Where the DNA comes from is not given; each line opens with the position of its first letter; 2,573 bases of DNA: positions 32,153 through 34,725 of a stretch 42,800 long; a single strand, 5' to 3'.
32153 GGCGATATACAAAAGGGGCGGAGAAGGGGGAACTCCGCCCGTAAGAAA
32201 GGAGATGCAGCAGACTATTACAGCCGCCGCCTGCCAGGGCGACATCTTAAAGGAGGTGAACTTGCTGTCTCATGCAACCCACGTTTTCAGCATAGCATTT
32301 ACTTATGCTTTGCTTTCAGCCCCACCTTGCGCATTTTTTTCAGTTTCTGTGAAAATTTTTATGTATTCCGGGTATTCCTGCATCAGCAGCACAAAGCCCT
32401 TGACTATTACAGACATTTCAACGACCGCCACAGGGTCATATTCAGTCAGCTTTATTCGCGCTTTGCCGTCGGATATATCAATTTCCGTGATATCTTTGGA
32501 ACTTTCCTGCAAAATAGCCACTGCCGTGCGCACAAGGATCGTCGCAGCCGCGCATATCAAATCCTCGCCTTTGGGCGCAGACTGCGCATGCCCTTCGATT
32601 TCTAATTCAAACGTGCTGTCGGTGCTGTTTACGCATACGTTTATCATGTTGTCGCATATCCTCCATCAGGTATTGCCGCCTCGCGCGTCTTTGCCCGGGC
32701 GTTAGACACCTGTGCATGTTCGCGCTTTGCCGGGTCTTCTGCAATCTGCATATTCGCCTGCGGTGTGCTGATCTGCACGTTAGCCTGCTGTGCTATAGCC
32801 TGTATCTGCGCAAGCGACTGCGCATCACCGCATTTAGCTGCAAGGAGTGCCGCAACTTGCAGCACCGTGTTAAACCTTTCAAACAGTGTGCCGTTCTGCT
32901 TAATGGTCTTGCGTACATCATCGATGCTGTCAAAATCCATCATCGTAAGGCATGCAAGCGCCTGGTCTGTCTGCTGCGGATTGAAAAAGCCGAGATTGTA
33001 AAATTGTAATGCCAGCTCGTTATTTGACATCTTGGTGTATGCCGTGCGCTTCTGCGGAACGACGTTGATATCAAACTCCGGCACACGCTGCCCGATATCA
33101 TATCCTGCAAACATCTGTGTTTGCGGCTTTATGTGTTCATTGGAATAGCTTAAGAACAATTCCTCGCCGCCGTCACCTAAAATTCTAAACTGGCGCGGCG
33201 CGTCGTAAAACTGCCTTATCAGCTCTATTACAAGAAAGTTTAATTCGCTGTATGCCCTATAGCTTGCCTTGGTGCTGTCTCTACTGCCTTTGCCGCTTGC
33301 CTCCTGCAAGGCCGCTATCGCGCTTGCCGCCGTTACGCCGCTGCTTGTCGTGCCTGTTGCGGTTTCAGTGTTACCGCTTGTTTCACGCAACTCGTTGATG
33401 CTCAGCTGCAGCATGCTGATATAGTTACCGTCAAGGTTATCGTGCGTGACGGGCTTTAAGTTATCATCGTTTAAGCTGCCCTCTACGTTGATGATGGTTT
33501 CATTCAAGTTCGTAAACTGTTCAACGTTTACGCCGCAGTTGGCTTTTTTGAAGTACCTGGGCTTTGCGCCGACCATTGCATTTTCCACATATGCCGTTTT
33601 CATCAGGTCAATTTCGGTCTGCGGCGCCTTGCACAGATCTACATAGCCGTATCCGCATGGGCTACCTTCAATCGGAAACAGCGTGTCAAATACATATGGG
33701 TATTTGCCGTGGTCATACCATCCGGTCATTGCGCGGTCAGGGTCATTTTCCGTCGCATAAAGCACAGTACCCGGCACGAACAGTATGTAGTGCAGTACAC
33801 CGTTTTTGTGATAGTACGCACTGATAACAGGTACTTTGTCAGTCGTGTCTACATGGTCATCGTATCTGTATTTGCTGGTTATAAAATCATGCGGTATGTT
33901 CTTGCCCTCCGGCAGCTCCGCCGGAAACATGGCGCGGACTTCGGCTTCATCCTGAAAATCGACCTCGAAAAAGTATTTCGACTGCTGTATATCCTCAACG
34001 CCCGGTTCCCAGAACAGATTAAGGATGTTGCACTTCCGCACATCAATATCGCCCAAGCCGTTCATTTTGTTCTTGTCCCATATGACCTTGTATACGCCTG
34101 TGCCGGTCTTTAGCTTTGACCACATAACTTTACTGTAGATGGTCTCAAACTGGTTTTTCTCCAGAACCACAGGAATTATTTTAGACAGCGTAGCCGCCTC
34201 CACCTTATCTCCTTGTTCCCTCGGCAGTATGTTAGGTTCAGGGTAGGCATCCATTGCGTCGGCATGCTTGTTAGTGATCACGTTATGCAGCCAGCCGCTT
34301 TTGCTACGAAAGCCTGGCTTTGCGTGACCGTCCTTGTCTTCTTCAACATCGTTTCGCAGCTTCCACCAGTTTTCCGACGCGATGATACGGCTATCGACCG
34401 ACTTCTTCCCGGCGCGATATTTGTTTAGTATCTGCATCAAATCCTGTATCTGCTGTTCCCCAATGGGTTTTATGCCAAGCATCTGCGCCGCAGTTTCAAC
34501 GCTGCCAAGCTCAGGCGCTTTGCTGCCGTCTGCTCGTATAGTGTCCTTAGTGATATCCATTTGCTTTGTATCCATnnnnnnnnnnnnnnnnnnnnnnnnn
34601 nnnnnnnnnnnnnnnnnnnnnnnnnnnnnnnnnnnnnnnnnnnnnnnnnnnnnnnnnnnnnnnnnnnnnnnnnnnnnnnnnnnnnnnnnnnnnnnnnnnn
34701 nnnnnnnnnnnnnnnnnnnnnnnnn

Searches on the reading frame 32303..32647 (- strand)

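Call 37: search_protein_families(library=phrogs, proteins=[window:32303-32647:-], max_evalue=0.001)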
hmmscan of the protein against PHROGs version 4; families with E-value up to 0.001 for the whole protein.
window:32303-32647:- (114 aa): 1 family
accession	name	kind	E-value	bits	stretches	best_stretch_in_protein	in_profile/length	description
phrog_4478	-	other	2e-18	67.4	1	1-99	1-99/102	peptidase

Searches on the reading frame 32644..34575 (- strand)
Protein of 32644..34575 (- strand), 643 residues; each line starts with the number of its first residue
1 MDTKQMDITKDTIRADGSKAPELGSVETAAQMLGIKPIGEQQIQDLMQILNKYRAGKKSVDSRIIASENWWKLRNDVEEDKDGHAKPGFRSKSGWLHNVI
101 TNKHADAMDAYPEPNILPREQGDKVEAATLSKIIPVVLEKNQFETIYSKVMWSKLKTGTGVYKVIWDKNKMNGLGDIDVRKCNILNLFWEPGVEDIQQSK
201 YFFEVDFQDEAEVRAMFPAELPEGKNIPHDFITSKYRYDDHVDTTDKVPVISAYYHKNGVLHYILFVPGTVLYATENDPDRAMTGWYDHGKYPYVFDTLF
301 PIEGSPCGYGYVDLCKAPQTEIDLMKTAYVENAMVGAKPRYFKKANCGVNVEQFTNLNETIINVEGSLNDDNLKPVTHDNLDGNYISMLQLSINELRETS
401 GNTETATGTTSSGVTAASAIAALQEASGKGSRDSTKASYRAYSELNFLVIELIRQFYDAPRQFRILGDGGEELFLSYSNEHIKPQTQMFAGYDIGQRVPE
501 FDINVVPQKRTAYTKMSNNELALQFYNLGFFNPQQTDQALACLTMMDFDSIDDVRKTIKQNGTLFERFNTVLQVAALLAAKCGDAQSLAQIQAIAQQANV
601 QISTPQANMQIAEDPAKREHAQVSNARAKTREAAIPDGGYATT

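Call 8: search_protein_families(library=phrogs, proteins=[window:32644-34575:-], max_evalue=0.001)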
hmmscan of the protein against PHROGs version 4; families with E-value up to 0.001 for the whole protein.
window:32644-34575:- (643 aa): 2 families
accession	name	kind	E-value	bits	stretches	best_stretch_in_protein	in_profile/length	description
phrog_156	-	head and packaging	3.4e-74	251.5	1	92-630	54-639/681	portal protein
phrog_332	-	connector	2.1e-06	27.4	1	84-429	64-401/560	head-tail adaptor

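Call 9: search_protein_families(library=pfam, proteins=[window:32644-34575:-], max_evalue=0.01)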
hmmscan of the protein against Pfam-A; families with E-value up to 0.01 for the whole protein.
window:32644-34575:- (643 aa): 1 family
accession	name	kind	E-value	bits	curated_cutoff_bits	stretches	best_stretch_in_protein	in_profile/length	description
PF16510.12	P22_portal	-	5.8e-29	101.5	26.1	2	302-610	286-592/594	Phage P22-like portal protein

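Call 22: search_dna_similar(query=window:32644-34575:-, collection=phages, mode=protein, max_rows=15)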
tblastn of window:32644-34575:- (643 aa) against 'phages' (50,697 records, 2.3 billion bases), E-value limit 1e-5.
Records with a match: 10; places in all: 10; records where one place covers at least 80% of the query: 9.
Best place of each record, by identity: <60% 10.
By first word of the organism name: Bacteriophage 9; Bacillus 1.
By host as written in the record: - 9; Bacillus sp. (in: Bacteria) 1.
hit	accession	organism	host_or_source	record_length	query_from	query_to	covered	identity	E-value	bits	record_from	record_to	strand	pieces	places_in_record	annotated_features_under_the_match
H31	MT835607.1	Bacteriophage sp.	human fecal samples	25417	27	579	86%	46.6%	2e-134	441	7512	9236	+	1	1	record has no annotation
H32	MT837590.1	Bacteriophage sp.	human fecal samples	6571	31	561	83%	48.1%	2e-146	474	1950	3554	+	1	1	record has no annotation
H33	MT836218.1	Bacteriophage sp.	human fecal samples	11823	38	561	81%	48.2%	1e-143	467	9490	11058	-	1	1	record has no annotation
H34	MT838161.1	Bacteriophage sp.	human fecal samples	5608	37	574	84%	44.6%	3e-128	421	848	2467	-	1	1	record has no annotation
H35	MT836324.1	Bacteriophage sp.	human fecal samples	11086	37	568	83%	45.1%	6e-133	436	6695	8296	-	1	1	record has no annotation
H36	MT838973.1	Bacteriophage sp.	human fecal samples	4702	37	580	85%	43.9%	9e-122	400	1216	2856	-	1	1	record has no annotation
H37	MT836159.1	Bacteriophage sp.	human fecal samples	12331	37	575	84%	43.2%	5e-128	422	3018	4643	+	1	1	record has no annotation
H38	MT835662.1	Bacteriophage sp.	human fecal samples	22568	35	566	83%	41.5%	2e-117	391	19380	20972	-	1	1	record has no annotation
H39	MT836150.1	Bacteriophage sp.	human fecal samples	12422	36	559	81%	36.3%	3e-92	318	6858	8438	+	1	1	record has no annotation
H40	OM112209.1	Bacillus phage PK1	Bacillus sp. (in: Bacteria)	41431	41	554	80%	24.7%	6e-22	107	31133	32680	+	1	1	none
